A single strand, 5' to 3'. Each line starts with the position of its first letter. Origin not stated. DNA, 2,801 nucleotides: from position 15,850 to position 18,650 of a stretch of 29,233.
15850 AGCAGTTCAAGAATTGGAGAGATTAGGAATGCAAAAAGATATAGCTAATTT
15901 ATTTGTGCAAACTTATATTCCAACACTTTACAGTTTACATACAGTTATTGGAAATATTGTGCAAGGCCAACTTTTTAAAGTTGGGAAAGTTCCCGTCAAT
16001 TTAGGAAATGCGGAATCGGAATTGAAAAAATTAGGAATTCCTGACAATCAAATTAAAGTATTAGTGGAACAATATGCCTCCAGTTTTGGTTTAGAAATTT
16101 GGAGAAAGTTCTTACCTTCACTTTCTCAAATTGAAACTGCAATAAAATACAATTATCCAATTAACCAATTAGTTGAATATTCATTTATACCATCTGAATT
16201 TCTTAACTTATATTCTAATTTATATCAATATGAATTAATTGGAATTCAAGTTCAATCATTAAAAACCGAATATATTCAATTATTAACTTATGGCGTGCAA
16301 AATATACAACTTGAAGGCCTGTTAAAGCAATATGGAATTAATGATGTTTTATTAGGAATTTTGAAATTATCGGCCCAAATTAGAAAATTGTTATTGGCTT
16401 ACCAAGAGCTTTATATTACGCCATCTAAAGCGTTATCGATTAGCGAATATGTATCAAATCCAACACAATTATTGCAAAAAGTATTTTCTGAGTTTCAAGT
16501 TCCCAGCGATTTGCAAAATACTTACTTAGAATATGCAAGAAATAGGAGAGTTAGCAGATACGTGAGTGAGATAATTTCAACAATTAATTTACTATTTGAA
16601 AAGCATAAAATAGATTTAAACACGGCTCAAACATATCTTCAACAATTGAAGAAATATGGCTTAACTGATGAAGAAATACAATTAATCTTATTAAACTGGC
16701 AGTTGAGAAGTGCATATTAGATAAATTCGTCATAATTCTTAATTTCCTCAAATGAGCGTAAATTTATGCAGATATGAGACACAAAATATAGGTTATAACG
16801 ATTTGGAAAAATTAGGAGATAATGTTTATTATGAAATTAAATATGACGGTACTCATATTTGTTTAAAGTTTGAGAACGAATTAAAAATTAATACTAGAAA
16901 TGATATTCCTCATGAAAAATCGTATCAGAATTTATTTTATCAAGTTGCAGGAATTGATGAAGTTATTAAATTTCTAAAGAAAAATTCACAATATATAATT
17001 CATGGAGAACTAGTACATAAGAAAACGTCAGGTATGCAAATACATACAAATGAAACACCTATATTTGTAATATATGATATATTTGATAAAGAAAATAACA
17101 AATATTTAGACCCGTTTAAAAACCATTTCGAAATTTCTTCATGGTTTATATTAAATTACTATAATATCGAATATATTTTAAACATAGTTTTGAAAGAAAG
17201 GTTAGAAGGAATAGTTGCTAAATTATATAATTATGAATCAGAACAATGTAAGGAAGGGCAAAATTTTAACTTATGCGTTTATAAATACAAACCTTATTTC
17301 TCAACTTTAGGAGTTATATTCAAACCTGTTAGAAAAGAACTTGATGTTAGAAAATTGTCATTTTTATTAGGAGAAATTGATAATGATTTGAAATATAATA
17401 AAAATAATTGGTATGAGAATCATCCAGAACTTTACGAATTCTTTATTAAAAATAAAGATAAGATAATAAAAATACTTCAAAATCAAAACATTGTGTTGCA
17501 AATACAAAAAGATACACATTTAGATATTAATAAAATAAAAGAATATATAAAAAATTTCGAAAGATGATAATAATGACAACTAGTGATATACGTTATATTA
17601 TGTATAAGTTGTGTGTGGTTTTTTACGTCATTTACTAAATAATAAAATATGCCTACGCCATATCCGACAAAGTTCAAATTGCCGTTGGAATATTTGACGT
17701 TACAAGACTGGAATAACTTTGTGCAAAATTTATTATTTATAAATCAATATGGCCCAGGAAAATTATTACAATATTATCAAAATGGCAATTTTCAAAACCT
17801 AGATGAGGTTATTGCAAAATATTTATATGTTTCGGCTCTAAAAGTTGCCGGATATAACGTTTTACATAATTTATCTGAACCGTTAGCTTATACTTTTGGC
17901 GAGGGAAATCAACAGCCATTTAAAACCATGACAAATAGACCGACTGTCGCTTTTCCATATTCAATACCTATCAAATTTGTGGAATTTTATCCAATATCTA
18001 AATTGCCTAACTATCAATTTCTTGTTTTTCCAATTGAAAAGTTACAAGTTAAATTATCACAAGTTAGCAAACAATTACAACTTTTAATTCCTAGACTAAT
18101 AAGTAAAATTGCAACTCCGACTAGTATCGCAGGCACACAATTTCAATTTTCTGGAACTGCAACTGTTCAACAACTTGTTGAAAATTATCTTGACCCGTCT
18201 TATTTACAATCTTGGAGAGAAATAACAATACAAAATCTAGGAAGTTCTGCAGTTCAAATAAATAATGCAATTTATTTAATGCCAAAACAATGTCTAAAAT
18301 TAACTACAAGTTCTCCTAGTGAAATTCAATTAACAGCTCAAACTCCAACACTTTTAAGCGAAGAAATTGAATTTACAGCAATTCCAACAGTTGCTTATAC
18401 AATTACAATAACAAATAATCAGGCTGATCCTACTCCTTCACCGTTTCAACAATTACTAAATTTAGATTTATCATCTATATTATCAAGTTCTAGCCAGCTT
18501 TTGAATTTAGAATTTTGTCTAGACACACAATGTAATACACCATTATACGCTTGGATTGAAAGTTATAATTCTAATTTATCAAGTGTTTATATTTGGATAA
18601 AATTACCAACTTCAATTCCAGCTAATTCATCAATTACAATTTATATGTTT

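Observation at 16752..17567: Minimal ATP-dependent ligase-like nucleotidyltransferase inserted between the two large structural genes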

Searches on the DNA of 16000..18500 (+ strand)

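Call 7: search_dna_similar(query=window:16000-18500:+, collection=phages, mode=near, max_rows=30)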
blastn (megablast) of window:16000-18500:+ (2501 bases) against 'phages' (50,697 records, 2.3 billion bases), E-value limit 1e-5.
Records with a match: 21; places in all: 21; records where one place covers at least 80% of the query: 7.
Best place of each record, by identity: 80-90% 3; 60-80% 18.
By first word of the organism name: Sulfolobus 21.
By host as written in the record: Sulfolobus islandicus 20; Sulfolobus islandicus KVEM10H3 1.
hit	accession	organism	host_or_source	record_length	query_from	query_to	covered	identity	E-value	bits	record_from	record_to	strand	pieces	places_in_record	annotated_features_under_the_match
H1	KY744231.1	Sulfolobus islandicus rod-shaped virus 4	Sulfolobus islandicus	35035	3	2489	99%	79.5%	0e+0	1746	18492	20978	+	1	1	hypothetical protein (x3)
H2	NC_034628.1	Sulfolobus islandicus rod-shaped virus 4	Sulfolobus islandicus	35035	3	2489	99%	79.5%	0e+0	1746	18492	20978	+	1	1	hypothetical protein (x3)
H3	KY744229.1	Sulfolobus islandicus rod-shaped virus 8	Sulfolobus islandicus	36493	1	2488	99%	79.2%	0e+0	1698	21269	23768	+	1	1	hypothetical protein (x3)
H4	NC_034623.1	Sulfolobus islandicus rod-shaped virus 8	Sulfolobus islandicus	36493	1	2488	99%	79.2%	0e+0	1698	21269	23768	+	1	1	hypothetical protein (x3)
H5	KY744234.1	Sulfolobus islandicus rod-shaped virus 11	Sulfolobus islandicus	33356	3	2488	99%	79.6%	0e+0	1748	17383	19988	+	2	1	hypothetical protein (x3)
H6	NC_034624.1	Sulfolobus islandicus rod-shaped virus 11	Sulfolobus islandicus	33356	3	2488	99%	79.6%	0e+0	1748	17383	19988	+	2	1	hypothetical protein (x3)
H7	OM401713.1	Sulfolobus islandicus rod-shaped virus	Sulfolobus islandicus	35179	1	2501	96%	80.6%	0e+0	1846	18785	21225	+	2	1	minor capsid protein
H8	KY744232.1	Sulfolobus islandicus rod-shaped virus 7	Sulfolobus islandicus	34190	1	1938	77%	79.3%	0e+0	1336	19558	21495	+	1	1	hypothetical protein (x3)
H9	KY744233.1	Sulfolobus islandicus rod-shaped virus 5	Sulfolobus islandicus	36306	1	1938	77%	79.3%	0e+0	1336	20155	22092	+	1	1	hypothetical protein (x3)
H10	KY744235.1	Sulfolobus islandicus rod-shaped phage 6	Sulfolobus islandicus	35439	1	1938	77%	79.3%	0e+0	1336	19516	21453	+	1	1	hypothetical protein (x3)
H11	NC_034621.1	Sulfolobus islandicus rod-shaped virus 5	Sulfolobus islandicus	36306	1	1938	77%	79.3%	0e+0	1336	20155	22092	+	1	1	hypothetical protein (x3)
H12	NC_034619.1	Sulfolobus islandicus rod-shaped virus 7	Sulfolobus islandicus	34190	1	1938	77%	79.3%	0e+0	1336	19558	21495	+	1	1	hypothetical protein (x3)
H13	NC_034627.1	Sulfolobus islandicus rod-shaped phage 6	Sulfolobus islandicus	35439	1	1938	77%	79.3%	0e+0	1336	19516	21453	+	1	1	hypothetical protein (x3)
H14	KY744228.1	Sulfolobus islandicus rod-shaped virus 9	Sulfolobus islandicus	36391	1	1942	78%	78.7%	0e+0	1266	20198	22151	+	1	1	hypothetical protein (x3)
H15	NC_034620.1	Sulfolobus islandicus rod-shaped virus 9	Sulfolobus islandicus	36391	1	1942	78%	78.7%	0e+0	1266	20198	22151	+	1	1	hypothetical protein (x3)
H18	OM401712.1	Sulfolobus islandicus rod-shaped virus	Sulfolobus islandicus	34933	3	2501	58%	84.8%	0e+0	1448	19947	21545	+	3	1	minor capsid protein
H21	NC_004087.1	Sulfolobus islandicus rod-shaped virus 1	Sulfolobus islandicus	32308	1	714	29%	76.1%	1e-96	361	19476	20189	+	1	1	putative minor structural protein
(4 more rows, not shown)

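Call 11: get_annotated_region(hit=H21, flank=6000)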
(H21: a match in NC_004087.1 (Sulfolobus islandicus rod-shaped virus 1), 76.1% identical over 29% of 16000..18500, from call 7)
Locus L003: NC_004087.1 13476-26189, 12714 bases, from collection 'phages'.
description: Sulfolobus islandicus rod-shaped virus 1, complete genome.
organism: Sulfolobus islandicus rod-shaped virus 1 (NCBI taxid 157898)
taxonomy: Viruses; Adnaviria; Zilligvirae; Taleaviricota; Tokiviricetes; Ligamenvirales; Rudiviridae; Icerudivirus; Icerudivirus SIRV1
host: Sulfolobus islandicus; source: -; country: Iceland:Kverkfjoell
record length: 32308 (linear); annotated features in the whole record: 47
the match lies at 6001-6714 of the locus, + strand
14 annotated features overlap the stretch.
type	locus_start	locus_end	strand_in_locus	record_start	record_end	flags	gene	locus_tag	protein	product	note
CDS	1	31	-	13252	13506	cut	-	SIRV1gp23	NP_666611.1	hypothetical protein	ORF84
CDS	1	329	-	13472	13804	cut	-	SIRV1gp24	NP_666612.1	hypothetical protein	ORF110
CDS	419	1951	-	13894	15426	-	-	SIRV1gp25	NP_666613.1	hypothetical protein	ORF510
CDS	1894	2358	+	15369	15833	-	-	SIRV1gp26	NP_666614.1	hypothetical protein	hypothetical protein of the Rudiviridae, a family of dsDNA viruses that infect Archaea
CDS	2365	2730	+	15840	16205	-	-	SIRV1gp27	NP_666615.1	Holliday junction resolvase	Similar to archaeal holliday junction resolvases.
CDS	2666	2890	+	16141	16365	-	-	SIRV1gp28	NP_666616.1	hypothetical protein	ORF74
CDS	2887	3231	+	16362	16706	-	-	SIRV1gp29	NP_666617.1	DUF1874 domain-containing protein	ORF114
CDS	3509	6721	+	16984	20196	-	-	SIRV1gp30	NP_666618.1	putative minor structural protein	ORF1070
CDS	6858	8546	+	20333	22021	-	-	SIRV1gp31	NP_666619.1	DUF2341 domain-containing protein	ORF562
CDS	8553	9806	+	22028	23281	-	-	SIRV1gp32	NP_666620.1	hypothetical protein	hypothetical protein of the Rudiviridae, a family of dsDNA viruses that infect Archaea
CDS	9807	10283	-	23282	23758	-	-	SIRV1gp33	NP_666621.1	SAM-dependent methyltransferase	ORF158b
CDS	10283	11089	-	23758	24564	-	-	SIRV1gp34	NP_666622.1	hypothetical protein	ORF268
CDS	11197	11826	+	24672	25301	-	-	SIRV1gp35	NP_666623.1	hypothetical protein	hypothetical protein of the Rudiviridae, a family of dsDNA viruses that infect Archaea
CDS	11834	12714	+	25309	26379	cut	-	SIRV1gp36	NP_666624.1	glycosyltransferase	ORF356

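Call 25: get_annotated_region(hit=H18, flank=3000)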
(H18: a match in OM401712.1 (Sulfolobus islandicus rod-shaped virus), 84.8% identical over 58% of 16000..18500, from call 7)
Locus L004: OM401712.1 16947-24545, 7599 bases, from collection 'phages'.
description: Sulfolobus islandicus rod-shaped virus isolate V3, complete genome.
organism: Sulfolobus islandicus rod-shaped virus (NCBI taxid 2968489)
taxonomy: Viruses; Adnaviria; Zilligvirae; Taleaviricota; Tokiviricetes; Ligamenvirales; Rudiviridae; Usarudivirus
host: Sulfolobus islandicus; source: acidic hot spring; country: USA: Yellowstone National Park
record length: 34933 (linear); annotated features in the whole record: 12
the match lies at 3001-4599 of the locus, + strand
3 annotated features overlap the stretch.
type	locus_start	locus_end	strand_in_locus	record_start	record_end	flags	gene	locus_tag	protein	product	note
CDS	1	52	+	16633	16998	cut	-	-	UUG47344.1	Holliday-junction resolvase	-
CDS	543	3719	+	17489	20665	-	-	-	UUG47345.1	minor capsid protein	-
CDS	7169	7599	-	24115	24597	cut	-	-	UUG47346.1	methyl transferase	-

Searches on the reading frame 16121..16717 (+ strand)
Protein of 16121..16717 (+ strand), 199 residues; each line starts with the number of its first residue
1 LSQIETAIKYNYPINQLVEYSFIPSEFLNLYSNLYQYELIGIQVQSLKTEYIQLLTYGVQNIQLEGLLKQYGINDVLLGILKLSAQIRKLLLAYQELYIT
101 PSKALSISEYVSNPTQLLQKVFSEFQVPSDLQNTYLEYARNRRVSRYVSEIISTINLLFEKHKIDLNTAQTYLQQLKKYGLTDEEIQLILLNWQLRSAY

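Call 48: find_related_loci(query=window:16121-16717:+, collection=viral_contigs, flank=3500)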
Query window:16121-16717:+ (199 aa) in viral_contigs; peptide patterns used: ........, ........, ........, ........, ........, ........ (x = any residue, [..] = any of these).
60 stretches matched a pattern; 25 encode a relative of the query (tblastn E <= 1e-3); 24 distinct loci.
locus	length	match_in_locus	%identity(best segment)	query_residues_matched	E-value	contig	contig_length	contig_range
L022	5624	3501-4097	87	1-199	8e-113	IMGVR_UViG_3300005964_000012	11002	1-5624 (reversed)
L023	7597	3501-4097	87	1-199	9e-111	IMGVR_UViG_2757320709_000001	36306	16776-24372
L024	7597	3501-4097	86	1-199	1e-110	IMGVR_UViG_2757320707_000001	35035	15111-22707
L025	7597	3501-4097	85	1-199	2e-110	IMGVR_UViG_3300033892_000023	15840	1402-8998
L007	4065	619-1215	86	1-199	3e-111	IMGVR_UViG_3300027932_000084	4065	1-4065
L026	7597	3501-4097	86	1-199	1e-109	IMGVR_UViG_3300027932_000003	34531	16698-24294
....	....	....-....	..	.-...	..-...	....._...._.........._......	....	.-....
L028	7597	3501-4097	84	1-199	9e-108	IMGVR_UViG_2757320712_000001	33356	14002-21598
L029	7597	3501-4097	85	1-199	5e-107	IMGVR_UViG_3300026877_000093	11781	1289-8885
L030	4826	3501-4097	84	1-199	5e-107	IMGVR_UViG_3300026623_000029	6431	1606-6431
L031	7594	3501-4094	84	1-198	1e-106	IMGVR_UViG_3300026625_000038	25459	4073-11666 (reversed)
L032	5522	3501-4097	83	1-199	1e-106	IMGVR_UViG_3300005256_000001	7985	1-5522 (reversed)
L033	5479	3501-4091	84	1-197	2e-106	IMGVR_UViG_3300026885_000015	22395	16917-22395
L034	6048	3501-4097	85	1-199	2e-106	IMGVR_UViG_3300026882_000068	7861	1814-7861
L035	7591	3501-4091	85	1-197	6e-106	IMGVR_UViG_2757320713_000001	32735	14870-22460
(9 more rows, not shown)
